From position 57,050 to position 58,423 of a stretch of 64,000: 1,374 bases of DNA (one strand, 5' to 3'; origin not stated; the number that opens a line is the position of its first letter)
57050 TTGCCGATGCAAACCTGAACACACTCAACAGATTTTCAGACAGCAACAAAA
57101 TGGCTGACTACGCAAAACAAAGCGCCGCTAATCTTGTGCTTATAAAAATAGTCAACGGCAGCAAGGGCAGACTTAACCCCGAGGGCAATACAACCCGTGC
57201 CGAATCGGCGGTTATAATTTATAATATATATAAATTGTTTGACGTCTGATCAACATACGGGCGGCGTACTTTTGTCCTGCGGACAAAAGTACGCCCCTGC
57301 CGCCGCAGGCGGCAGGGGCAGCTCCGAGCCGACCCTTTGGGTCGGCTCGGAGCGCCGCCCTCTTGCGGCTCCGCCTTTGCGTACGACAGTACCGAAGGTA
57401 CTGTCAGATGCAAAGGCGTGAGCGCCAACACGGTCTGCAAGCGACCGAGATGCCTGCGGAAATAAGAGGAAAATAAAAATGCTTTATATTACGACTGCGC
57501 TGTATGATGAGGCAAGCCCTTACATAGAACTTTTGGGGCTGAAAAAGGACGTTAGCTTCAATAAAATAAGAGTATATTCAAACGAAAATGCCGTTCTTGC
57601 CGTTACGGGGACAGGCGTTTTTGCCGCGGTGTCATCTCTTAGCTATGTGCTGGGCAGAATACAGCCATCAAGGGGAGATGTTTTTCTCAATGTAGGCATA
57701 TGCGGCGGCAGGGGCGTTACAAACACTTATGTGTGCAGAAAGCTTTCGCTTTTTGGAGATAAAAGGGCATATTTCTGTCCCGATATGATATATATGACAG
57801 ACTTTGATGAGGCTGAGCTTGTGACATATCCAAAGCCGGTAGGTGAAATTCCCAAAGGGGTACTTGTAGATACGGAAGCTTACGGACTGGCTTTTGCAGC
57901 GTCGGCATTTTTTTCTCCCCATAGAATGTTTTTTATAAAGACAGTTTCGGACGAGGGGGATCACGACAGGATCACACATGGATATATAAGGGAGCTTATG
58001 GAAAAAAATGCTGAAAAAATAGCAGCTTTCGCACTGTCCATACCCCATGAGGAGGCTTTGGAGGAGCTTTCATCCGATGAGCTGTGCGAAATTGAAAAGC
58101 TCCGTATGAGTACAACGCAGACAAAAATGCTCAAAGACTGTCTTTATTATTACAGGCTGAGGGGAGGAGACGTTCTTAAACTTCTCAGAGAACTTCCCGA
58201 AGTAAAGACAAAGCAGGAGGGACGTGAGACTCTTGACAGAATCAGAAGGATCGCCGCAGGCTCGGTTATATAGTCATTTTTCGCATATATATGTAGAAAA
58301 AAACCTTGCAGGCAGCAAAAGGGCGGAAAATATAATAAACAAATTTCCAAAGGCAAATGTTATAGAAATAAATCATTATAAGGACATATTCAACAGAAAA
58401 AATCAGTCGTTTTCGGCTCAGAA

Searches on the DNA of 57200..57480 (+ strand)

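Call 16: search_rna_families(source=window, start=57200, end=57480, threshold=evalue, max_evalue=10, show_alignments=2)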
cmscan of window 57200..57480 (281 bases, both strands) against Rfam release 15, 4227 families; matches with E-value up to 10: 13.
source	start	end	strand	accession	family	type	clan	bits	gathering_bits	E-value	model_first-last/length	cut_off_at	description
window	57301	57370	+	RF03468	mir-2830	Gene; miRNA;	-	22.8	70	0.023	1-76/76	no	mir-2830 microRNA precursor family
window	57302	57369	+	RF03944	mir-935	Gene; miRNA;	-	21.7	73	0.68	1-91/91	no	mir-935 microRNA precursor family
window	57306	57376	+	RF03486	mir-3940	Gene; miRNA;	-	19.9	84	0.28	1-92/92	no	mir-3940 microRNA precursor family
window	57316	57356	+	RF03216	mir-BART10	Gene; miRNA;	-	18.6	70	1.3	1-80/80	no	mir-BART10 microRNA precursor family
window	57320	57420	-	RF02346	ar35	Gene; sRNA;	-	18.1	45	0.2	1-144/144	no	Alphaproteobacterial sRNA ar35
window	57277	57384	-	RF01719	Pseudomon-1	Gene; sRNA;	-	17.7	50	0.3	1-116/116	no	Pseudomon-1/ErsA RNA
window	57388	57453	+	RF03137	S15-Methanomicrobia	Cis-reg; leader;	CL00121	17.6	42.2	0.61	1-74/74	no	S15-Methanomicrobia ribosomal protein leader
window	57322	57353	-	RF03340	mir-6511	Gene; miRNA;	-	16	87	4.2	1-67/67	no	mir-6511 microRNA precursor family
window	57328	57346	-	RF01333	CRISPR-DR20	Gene; CRISPR;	-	14.8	42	2.4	6-24/36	no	CRISPR RNA direct repeat element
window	57317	57359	+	RF03870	mir-2040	Gene; miRNA;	-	14.7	51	6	1-81/81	no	mir-2040 microRNA precursor family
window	57306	57388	-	RF02242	Xoo5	Gene; sRNA;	-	14.6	50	1.2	1-124/124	no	Xanthomonadaceae sRNA Xoo5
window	57324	57354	+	RF02806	PyrR208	Gene; snRNA; snoRNA; HACA-box;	-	11.5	64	7.4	6-36/60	no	Pyrobaculum sRNA 208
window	57389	57401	-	RF01687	Acido-Lenti-1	Gene; sRNA;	-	10.1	37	7.9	33-45/46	no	Acido-Lenti-1 RNA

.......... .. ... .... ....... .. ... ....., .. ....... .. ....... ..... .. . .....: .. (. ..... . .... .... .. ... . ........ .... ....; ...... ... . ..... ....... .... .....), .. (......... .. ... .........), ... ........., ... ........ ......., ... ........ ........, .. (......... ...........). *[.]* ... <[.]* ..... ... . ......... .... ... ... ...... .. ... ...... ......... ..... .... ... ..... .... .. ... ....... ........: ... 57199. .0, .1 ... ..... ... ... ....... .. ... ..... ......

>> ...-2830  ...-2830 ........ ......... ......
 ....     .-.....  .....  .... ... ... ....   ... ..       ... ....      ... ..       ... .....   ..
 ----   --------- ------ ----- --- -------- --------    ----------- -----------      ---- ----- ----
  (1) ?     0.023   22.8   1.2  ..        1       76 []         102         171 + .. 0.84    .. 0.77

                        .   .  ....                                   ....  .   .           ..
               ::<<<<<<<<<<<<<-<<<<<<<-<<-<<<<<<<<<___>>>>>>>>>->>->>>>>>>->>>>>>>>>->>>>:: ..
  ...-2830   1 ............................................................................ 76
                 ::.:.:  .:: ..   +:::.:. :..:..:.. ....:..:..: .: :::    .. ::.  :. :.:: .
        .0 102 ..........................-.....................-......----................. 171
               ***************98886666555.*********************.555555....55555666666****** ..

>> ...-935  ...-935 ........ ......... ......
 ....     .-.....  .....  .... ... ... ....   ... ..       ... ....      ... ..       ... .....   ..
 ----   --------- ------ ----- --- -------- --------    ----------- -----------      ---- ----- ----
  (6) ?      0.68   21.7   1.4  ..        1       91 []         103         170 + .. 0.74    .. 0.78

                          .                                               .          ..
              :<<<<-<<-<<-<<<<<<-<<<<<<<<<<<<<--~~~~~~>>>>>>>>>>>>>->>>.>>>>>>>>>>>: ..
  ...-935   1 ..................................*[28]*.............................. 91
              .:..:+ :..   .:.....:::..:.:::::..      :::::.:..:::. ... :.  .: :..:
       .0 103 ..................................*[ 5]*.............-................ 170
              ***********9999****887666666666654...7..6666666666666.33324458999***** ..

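Call 29: search_dna_similar(query=window:57245-57430:+, collection=plasmids, mode=distant, max_evalue=0.01)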
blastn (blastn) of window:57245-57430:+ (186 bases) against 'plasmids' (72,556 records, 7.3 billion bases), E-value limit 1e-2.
No match.

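Call 30: search_dna_similar(query=window:57245-57430:+, collection=phages, mode=distant, max_evalue=0.01)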
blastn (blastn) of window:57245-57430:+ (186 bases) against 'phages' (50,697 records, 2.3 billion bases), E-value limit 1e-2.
No match.

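Call 90: search_dna_similar(query=window:57251-57423:+, collection=ecoli_genomes, mode=distant, max_evalue=0.01, max_rows=5)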
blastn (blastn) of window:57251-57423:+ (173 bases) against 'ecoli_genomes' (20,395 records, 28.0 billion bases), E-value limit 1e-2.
No match.
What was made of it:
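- Closest known: REP / BIME elements with RAYT. Different: There is no sequence similarity to any E. coli genome (call 90), and no RAYT gene was seen.
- Tried and rejected: blastn against plasmids, phages and E. coli genomes found nothing (calls 29, 30, 90).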

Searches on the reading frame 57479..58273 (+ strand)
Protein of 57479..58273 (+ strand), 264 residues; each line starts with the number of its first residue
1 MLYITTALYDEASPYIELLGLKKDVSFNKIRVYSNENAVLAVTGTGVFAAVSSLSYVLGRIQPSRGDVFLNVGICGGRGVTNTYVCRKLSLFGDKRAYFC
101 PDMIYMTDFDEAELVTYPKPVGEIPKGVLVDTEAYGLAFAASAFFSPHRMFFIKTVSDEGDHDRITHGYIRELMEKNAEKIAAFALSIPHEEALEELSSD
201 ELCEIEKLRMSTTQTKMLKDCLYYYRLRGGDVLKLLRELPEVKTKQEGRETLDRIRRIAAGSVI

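Call 22: find_encoding_contigs(protein=window:57479-58273:+, flank=10000, max_places=6)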
Protein window:57479-58273:+ (264 aa): 2 contigs read that carry it; 2 places shown.
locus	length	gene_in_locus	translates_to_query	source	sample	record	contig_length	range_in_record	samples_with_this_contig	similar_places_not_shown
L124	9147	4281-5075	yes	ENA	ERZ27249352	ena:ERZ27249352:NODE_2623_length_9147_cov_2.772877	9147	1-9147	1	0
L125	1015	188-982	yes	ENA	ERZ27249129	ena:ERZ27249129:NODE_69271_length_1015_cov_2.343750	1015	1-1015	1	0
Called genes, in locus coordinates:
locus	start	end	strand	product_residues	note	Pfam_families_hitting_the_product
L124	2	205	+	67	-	?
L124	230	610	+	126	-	PF01381:HTH_3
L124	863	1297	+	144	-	-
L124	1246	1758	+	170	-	PF02517:Rce1-like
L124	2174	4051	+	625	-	PF02638:GHL10, PF00395:SLH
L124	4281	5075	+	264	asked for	-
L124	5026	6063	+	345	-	PF20903:SPL, PF04055:Radical_SAM (weak)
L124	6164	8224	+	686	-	PF00128:Alpha-amylase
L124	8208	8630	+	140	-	PF00395:SLH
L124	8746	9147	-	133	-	?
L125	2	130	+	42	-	?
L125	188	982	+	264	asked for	-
